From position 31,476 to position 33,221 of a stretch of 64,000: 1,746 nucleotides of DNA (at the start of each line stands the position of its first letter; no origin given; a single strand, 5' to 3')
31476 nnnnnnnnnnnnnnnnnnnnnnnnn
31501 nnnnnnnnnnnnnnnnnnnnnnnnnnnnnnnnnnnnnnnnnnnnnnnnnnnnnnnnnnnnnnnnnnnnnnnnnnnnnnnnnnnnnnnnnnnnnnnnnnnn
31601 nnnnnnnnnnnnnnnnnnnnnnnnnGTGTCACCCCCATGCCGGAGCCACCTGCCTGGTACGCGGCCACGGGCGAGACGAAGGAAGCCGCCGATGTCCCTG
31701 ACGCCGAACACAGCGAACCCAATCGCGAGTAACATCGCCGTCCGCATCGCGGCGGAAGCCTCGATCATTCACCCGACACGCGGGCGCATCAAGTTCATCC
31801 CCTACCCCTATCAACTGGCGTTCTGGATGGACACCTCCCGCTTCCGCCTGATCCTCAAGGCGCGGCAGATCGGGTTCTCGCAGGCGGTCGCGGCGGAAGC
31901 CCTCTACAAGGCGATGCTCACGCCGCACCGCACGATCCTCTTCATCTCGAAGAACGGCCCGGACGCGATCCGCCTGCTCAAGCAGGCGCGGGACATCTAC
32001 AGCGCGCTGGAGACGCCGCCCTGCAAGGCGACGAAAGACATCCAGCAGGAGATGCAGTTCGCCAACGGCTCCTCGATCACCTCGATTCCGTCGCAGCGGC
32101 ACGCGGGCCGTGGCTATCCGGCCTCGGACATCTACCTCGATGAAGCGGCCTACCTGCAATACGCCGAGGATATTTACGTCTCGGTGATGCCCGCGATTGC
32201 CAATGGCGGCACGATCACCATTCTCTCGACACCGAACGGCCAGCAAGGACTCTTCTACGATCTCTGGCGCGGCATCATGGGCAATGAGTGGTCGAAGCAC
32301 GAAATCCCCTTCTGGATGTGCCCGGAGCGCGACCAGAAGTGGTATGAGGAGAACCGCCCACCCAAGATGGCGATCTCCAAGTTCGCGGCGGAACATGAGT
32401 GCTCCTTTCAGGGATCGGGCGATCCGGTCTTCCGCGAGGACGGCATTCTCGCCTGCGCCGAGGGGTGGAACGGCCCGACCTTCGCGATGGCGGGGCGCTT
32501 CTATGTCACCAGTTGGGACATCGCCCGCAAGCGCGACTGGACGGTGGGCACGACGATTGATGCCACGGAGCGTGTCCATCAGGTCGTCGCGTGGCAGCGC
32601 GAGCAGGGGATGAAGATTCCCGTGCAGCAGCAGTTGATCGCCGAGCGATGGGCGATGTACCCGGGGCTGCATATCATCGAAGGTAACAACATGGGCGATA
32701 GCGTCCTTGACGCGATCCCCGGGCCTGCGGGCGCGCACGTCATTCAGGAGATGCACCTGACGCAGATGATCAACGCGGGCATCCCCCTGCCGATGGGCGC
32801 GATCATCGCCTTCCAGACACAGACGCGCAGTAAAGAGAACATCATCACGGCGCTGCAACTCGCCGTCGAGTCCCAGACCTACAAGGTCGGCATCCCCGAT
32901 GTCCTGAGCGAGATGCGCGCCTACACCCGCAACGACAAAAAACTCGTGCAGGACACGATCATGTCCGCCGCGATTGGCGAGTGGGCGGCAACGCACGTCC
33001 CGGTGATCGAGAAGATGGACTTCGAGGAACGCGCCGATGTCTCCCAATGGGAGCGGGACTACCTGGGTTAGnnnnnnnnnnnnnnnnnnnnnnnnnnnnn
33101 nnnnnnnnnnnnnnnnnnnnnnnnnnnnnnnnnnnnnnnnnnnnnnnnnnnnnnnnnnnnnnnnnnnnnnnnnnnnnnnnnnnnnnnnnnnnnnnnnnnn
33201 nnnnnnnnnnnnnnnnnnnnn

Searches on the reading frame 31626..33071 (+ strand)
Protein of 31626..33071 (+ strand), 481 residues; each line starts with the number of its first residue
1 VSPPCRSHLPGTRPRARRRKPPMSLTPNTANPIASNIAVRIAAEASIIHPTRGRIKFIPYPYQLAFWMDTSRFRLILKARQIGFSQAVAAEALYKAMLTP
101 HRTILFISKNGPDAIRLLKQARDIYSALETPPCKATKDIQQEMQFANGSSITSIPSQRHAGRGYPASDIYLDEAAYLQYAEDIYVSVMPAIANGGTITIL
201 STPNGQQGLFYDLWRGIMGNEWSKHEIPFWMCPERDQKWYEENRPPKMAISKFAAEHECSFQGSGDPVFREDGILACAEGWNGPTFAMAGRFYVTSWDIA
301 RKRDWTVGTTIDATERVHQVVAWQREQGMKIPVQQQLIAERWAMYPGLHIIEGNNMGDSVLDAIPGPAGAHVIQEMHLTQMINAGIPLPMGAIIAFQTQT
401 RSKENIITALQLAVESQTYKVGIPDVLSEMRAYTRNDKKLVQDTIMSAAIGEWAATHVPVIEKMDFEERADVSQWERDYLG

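Call 67: search_protein_families(library=pfam, proteins=[window:31626-33071:+], max_evalue=0.001)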
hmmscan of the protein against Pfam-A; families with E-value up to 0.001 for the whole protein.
window:31626-33071:+ (481 aa): 1 family
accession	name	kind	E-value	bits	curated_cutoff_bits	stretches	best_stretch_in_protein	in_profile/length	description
PF03237.21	Terminase_6N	-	9e-07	29.2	22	1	75-229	1-163/215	Terminase large subunit, T4likevirus-type, N-terminal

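Call 109: find_related_loci(query=window:31626-33071:+, collection=viral_contigs, flank=10000)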
Query window:31626-33071:+ (481 aa) in viral_contigs; peptide patterns used: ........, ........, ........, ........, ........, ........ (x = any residue, [..] = any of these).
6 stretches matched a pattern, but none encodes a relative of the query by tblastn (E <= 1e-3).

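Call 110: find_homologous_proteins(query=window:31626-33071:+, max_evalue=1e-30)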
Query window:31626-33071:+ (481 aa): 93 proteins with E <= 1e-30 among 8000 candidates. Only proteins of 264 to 842 residues were searched: fused or split forms outside these lengths cannot appear, so this answer is no evidence that the protein stands alone or is whole; lengths 'longer' or 'shorter' looks for them.
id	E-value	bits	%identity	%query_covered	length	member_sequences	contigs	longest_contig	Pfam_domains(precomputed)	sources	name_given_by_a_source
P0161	0.0e+0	1060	100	95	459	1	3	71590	PF03237.22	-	-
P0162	2.4e-260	882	82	94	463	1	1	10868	PF03237.22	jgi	jgi:hypothetical protein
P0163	6.5e-251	851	78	95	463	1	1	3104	PF03237.22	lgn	-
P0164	1.7e-100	355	44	88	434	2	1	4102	PF03237.22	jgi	-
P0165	2.0e-98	348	42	88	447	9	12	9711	PF03237.22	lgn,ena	-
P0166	3.8e-83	298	41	85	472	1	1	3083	PF03237.22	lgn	-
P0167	1.4e-82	296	41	84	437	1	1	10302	PF03237.22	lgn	-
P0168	1.0e-78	283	39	84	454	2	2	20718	PF03237.22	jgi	jgi:hypothetical protein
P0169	1.3e-78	283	39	84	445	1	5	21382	PF03237.22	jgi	jgi:hypothetical protein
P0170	6.7e-78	281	42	85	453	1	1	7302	PF03237.22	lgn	-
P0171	7.2e-77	277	39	87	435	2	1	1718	PF03237.22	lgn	-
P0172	8.8e-77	277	42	85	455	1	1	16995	PF03237.22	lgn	-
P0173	1.4e-75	273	38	86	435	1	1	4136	PF03237.22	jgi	jgi:hypothetical protein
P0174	2.2e-75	272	38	84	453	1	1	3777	PF03237.22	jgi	jgi:hypothetical protein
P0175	1.4e-73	266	40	85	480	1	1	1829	PF03237.22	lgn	-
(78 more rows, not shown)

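Call 111: find_encoding_contigs(protein=P0162, flank=10000, max_places=3)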
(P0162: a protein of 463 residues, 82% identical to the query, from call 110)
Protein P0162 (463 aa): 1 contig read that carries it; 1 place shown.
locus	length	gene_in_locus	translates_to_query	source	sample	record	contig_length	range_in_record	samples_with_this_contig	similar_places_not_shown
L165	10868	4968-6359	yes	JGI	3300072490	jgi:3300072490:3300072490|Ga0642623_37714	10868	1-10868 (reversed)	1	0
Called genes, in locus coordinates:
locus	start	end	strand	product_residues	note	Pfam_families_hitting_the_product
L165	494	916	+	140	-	-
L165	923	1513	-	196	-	PF12728:HTH_17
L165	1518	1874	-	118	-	PF14279:HNH_5 (weak), PF01844:HNH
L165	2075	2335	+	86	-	-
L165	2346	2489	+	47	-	-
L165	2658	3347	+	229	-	-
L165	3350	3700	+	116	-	-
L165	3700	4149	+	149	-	-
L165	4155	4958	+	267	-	-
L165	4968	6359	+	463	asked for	PF03237:Terminase_6N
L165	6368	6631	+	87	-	-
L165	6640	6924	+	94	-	-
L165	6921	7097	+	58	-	-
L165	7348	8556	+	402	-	PF05136:Phage_portal_2 (faint)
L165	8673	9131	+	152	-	-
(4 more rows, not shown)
